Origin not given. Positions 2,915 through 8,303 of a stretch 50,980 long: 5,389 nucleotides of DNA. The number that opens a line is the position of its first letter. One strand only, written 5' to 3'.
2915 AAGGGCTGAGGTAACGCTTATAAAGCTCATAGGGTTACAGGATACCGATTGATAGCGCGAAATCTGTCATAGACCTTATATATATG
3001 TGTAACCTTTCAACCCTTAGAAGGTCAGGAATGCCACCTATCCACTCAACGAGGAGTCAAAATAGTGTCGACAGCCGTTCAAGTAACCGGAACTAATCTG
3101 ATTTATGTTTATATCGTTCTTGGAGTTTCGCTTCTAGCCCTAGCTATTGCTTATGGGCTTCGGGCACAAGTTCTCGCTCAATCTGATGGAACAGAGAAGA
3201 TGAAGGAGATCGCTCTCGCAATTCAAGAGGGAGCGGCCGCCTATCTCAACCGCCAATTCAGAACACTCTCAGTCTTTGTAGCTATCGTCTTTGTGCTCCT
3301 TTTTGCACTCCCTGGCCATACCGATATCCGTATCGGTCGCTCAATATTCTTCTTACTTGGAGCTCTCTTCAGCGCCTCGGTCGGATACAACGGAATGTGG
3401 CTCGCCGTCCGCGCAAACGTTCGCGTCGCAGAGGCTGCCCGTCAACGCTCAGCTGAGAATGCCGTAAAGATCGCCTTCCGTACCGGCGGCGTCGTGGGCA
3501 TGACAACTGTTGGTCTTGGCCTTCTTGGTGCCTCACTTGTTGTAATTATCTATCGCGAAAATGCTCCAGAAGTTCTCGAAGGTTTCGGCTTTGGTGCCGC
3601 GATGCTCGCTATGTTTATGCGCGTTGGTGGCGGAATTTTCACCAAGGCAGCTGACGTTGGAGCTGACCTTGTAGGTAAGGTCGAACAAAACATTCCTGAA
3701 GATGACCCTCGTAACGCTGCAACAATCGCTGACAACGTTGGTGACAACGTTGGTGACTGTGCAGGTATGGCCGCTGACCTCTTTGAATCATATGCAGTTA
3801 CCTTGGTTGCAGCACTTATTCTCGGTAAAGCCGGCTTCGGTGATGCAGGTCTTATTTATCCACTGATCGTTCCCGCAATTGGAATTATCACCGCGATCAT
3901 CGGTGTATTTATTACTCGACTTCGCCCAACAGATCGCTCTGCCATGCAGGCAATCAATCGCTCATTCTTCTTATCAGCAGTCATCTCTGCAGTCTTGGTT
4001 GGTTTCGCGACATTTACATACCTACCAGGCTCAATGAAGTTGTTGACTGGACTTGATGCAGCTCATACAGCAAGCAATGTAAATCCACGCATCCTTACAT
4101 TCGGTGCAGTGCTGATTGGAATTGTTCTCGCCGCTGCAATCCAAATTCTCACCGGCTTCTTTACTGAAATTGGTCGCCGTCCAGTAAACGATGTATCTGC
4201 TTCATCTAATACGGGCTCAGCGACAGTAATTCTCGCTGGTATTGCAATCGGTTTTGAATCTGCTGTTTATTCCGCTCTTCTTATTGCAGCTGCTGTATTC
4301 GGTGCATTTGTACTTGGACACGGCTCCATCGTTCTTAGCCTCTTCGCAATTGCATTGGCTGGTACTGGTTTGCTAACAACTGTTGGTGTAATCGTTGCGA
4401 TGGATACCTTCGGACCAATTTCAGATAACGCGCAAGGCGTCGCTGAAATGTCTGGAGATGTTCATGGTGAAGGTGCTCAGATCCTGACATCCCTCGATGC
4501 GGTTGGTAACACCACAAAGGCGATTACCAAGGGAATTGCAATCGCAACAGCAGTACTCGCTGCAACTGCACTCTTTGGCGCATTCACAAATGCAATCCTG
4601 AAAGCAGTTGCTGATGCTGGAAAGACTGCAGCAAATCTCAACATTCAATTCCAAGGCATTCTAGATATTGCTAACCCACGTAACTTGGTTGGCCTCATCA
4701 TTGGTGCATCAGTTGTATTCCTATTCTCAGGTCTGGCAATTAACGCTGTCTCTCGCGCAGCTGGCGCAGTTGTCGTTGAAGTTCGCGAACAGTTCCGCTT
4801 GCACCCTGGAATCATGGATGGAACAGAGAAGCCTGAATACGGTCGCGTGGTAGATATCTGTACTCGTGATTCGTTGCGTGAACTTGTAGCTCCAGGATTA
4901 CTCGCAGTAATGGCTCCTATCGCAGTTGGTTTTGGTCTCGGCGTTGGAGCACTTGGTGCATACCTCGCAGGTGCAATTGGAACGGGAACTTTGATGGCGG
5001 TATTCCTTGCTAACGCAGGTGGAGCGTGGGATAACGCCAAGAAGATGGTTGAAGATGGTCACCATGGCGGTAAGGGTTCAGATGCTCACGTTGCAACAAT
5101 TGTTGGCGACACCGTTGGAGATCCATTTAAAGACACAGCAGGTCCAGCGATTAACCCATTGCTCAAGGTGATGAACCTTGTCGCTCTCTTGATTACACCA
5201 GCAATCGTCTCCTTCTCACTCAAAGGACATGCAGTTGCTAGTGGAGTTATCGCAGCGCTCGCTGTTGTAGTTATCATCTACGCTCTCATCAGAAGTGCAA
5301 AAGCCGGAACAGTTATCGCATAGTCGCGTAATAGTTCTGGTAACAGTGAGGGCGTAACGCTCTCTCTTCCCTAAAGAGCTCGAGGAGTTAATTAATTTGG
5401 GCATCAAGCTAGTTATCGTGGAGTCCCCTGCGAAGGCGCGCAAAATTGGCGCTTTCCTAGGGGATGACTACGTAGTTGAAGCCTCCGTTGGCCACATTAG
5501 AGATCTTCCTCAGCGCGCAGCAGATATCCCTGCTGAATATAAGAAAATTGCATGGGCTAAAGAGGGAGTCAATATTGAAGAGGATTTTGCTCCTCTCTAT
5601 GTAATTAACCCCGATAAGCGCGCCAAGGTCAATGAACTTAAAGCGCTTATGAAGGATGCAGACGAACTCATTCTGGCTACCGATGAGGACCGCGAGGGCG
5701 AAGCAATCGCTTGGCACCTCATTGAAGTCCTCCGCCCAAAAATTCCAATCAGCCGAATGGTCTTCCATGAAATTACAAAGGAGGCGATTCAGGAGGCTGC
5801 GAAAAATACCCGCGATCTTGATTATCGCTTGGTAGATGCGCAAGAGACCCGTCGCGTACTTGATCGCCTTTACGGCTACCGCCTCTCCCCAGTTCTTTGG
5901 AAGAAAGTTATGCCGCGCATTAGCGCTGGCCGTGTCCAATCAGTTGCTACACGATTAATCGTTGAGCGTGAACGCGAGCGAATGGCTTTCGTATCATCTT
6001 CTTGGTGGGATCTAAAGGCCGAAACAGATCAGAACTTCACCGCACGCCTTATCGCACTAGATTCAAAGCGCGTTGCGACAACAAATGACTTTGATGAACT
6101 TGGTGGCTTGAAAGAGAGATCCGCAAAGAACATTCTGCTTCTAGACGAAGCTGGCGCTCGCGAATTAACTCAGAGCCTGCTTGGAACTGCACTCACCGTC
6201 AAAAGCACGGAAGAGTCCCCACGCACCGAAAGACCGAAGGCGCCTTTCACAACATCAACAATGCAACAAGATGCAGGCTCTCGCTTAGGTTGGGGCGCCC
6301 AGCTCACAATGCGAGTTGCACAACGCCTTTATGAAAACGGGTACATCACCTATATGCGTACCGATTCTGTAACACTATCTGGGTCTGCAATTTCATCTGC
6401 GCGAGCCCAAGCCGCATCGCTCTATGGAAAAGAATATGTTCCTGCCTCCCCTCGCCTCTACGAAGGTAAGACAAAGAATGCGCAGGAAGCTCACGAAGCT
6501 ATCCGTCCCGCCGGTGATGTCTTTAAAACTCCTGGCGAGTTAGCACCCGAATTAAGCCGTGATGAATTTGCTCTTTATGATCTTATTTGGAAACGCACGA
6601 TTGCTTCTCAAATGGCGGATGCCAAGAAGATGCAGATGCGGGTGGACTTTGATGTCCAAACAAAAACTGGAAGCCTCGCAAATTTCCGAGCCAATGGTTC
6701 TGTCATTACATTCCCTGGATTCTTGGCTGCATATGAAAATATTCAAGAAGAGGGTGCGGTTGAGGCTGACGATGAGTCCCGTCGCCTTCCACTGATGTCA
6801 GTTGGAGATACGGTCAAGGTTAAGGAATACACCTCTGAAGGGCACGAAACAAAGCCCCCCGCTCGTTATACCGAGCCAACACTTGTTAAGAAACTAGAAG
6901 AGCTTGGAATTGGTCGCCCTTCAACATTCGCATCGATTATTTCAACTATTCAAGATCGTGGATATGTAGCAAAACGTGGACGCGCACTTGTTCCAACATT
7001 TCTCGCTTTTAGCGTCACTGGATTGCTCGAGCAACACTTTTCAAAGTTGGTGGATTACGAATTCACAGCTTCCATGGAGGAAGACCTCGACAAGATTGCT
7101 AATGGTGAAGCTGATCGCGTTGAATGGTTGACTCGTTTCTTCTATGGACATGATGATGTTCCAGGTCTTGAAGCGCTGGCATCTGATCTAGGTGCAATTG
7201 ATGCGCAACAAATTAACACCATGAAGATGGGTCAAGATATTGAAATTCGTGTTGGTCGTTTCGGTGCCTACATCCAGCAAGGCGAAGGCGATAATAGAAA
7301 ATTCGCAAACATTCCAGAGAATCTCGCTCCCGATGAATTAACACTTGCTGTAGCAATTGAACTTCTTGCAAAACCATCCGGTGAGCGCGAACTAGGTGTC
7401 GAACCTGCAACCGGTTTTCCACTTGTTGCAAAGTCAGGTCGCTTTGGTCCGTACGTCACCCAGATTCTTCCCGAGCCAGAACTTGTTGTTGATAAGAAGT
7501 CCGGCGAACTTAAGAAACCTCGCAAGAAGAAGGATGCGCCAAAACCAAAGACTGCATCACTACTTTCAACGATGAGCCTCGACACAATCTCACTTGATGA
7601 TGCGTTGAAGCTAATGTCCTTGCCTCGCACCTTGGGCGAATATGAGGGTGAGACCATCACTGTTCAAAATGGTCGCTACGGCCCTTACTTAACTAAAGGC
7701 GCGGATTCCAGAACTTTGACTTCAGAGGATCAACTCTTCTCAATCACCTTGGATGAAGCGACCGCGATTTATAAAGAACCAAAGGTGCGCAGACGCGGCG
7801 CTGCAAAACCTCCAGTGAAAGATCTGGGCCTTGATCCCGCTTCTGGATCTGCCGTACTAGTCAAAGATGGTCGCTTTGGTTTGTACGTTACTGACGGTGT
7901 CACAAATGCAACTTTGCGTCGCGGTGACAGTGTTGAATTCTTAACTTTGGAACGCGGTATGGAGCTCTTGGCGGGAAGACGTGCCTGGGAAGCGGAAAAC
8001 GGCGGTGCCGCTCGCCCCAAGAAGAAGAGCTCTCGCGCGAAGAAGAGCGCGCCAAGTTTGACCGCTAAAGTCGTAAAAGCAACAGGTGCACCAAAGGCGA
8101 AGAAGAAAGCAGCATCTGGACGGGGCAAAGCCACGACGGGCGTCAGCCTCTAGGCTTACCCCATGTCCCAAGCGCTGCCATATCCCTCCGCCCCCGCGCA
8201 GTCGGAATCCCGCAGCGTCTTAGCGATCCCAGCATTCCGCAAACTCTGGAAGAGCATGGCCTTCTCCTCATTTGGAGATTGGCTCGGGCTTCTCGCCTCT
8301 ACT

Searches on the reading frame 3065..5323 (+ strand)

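Call 64: search_protein_families(library=pfam, proteins=[window:3065-5323:+], max_evalue=0.00001)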
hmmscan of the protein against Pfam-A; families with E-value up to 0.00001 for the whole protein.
window:3065-5323:+ (752 aa): 1 family
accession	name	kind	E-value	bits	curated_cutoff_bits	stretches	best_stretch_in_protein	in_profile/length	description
PF03030.21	H_PPase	-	8.3e-246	818.1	29.7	1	23-710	1-645/645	Inorganic H+ pyrophosphatase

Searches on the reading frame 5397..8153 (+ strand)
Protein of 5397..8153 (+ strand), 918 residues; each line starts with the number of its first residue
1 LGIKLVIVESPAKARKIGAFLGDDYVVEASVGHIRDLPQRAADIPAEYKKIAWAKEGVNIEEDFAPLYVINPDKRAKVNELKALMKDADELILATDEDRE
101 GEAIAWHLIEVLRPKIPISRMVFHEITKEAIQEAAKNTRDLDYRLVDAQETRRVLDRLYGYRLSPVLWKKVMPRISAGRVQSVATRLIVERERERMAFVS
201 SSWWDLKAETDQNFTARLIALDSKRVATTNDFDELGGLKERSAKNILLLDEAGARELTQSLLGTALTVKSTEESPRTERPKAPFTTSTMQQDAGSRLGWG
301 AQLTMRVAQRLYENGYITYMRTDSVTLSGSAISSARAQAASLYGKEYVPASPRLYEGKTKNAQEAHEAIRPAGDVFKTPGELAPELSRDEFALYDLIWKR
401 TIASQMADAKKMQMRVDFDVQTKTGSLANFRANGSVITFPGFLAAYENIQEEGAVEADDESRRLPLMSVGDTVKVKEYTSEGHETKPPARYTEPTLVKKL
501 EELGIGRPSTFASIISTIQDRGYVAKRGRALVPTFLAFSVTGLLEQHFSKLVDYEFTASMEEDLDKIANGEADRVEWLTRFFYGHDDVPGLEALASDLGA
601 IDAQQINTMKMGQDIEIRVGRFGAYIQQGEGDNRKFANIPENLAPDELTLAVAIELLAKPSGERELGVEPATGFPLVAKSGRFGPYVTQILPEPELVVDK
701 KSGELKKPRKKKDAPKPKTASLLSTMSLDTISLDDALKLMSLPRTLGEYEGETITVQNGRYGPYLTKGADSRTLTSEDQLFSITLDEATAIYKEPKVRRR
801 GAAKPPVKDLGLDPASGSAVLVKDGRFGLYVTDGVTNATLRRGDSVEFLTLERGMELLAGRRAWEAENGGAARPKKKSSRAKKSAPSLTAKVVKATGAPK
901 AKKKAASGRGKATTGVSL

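Call 64: search_protein_families(library=pfam, proteins=[window:5397-8153:+], max_evalue=0.00001)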
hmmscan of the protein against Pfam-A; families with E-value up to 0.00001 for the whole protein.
window:5397-8153:+ (918 aa): 3 families
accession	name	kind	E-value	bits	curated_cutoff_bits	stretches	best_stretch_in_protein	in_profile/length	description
PF01131.25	Topoisom_bac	-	4.6e-118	395.2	35.1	1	141-578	2-410/411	DNA topoisomerase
PF13368.11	Toprim_C_rpt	-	2.5e-58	194.3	22.3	4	813-863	1-51/57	Topoisomerase C-terminal repeat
PF01751.28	Toprim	-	1.5e-20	73.6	23.1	1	4-126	1-96/96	Toprim domain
